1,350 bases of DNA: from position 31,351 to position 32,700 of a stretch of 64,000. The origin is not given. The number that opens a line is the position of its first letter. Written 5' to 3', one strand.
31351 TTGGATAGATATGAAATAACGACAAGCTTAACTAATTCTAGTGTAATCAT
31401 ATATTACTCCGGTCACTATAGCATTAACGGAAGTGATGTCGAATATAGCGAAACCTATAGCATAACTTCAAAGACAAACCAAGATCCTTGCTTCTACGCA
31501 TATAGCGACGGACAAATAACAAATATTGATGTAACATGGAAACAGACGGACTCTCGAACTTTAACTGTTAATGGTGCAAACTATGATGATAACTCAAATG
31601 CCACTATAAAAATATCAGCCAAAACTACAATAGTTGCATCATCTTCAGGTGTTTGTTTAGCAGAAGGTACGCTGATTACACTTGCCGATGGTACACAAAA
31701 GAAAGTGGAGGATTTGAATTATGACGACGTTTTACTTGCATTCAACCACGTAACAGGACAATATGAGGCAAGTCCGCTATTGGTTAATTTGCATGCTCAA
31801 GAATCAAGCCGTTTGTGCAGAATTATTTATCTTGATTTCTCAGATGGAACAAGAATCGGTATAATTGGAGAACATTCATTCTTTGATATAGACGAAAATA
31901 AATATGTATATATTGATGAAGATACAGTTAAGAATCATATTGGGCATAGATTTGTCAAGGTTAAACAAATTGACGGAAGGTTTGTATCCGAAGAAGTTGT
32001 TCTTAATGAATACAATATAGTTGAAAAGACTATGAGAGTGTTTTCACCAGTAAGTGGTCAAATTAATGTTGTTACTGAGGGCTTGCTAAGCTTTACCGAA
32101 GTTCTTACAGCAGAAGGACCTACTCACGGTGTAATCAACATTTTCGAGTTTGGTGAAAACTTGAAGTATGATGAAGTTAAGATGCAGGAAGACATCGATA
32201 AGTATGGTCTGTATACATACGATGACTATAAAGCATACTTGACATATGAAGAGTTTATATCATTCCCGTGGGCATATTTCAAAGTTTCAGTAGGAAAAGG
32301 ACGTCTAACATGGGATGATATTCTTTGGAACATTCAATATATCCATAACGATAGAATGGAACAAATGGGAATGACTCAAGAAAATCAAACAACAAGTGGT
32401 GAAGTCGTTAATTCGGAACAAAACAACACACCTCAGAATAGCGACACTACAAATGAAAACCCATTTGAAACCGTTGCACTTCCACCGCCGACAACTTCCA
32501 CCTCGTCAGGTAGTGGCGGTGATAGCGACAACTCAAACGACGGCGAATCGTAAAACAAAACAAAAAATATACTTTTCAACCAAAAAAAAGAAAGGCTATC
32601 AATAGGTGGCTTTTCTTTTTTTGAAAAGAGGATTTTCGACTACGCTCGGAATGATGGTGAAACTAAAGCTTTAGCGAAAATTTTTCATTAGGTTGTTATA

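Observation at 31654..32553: C-terminal Hint (bacterial intein-like) domain plus 67-aa low-complexity tail on the giant adhesin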

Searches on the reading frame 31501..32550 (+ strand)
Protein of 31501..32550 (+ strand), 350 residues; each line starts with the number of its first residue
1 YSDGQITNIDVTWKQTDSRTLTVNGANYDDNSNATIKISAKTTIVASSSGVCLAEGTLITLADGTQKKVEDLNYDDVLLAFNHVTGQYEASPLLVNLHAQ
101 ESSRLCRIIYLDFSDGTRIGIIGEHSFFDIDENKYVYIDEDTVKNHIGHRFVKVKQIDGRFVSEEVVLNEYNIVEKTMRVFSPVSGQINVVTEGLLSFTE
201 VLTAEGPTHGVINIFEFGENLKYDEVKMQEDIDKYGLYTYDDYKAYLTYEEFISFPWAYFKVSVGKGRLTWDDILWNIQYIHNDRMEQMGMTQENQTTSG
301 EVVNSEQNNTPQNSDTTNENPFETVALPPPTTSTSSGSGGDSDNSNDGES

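Call 7: search_protein_families(library=pfam, proteins=[window:31501-32550:+], max_evalue=1)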
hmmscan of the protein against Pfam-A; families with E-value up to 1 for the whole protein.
window:31501-32550:+ (350 aa): 3 families
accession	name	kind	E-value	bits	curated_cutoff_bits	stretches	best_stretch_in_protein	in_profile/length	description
PF01079.26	Hint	-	0.0017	18.4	29.7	1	45-129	6-88/213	Hint module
PF14890.11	Intein_splicing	-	0.011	16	35.8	1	59-234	1-131/155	Intein splicing domain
PF08517.17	AXH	-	0.027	15.4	33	1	55-86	3-34/116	Ataxin-1 and HBP1 module (AXH)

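Call 8: search_protein_families(library=ncbifam, proteins=[window:31501-32550:+], max_evalue=1)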
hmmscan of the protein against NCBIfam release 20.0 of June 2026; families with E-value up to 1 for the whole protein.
window:31501-32550:+ (350 aa): 3 families
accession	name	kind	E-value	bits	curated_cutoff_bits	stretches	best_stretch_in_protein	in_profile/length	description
NF038136.1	rSAM_Rv_intein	exception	0.00086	18.3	700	1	51-146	75-168/574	intein-containing Rv2578c family radical SAM protein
TIGR01445.1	intein_Nterm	domain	0.022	15.7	24.5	0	52-73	1-22/83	intein N-terminal splicing region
NF010364.0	PRK13792.1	equivalog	0.041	13.9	261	1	5-64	41-104/127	lysozyme inhibitor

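Call 9: find_homologous_proteins(query=window:31600-32550:+, max_evalue=0.001)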
Query window:31600-32550:+ (317 aa): 53 proteins with E <= 0.001 among 1049 candidates.
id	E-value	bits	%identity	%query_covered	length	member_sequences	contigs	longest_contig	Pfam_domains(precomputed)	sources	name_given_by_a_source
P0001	3.6e-82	294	66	62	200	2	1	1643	-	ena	-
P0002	9.4e-65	237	47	80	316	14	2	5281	-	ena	-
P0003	1.3e-60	223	47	78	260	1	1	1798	-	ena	-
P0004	1.8e-58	216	46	76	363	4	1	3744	-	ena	-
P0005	1.1e-57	214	45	79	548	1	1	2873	-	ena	-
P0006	3.7e-55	205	43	75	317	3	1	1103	-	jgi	jgi:hypothetical protein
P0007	3.0e-54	202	44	73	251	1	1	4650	PF01079.26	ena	-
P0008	2.5e-52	196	44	72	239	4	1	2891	PF01079.26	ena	-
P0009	2.8e-52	196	46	74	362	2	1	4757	-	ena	-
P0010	2.0e-49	187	43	74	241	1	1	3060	PF01079.26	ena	-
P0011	3.3e-49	186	42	73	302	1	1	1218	-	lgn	-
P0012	3.4e-49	186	47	73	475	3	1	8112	-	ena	-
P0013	8.5e-49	184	45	72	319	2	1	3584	PF09479.17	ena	-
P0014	1.2e-48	184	46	74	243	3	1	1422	-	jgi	jgi:hypothetical protein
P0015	1.2e-48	184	45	73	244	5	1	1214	-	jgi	jgi:hypothetical protein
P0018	2.2e-47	180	43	72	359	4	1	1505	PF01079.26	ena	-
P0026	3.3e-43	166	39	74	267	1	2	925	PF01079.26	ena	-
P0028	9.3e-42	161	39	76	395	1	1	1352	PF09479.17,PF01079.26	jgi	jgi:uncharacterized repeat protein (TIGR02543 family)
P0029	1.5e-41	161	40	73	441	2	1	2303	PF01079.26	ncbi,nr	ncbi:MAG: hypothetical protein IJT91_05160, partial [Clostridia bacterium]|nr:hypothetical protein [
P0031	9.3e-41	158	38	76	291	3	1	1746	PF01079.26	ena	-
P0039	2.0e-36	144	39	76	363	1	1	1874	PF01079.26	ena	-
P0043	4.3e-34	136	40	73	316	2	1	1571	PF01079.26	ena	-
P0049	3.5e-30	123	37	72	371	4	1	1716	PF09479.17,PF01079.26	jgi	jgi:uncharacterized repeat protein (TIGR02543 family)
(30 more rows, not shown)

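Call 10: search_solved_structures(query=window:31600-32550:+, max_evalue=10, show_alignments=3)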
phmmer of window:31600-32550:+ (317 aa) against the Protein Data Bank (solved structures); distinct sequences matched with E-value up to 10: 1.
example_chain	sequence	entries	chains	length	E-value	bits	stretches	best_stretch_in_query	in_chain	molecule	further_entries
8w20_A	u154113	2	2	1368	0.38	13.1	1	15-87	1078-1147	Intein C-terminal splicing domain-containing protein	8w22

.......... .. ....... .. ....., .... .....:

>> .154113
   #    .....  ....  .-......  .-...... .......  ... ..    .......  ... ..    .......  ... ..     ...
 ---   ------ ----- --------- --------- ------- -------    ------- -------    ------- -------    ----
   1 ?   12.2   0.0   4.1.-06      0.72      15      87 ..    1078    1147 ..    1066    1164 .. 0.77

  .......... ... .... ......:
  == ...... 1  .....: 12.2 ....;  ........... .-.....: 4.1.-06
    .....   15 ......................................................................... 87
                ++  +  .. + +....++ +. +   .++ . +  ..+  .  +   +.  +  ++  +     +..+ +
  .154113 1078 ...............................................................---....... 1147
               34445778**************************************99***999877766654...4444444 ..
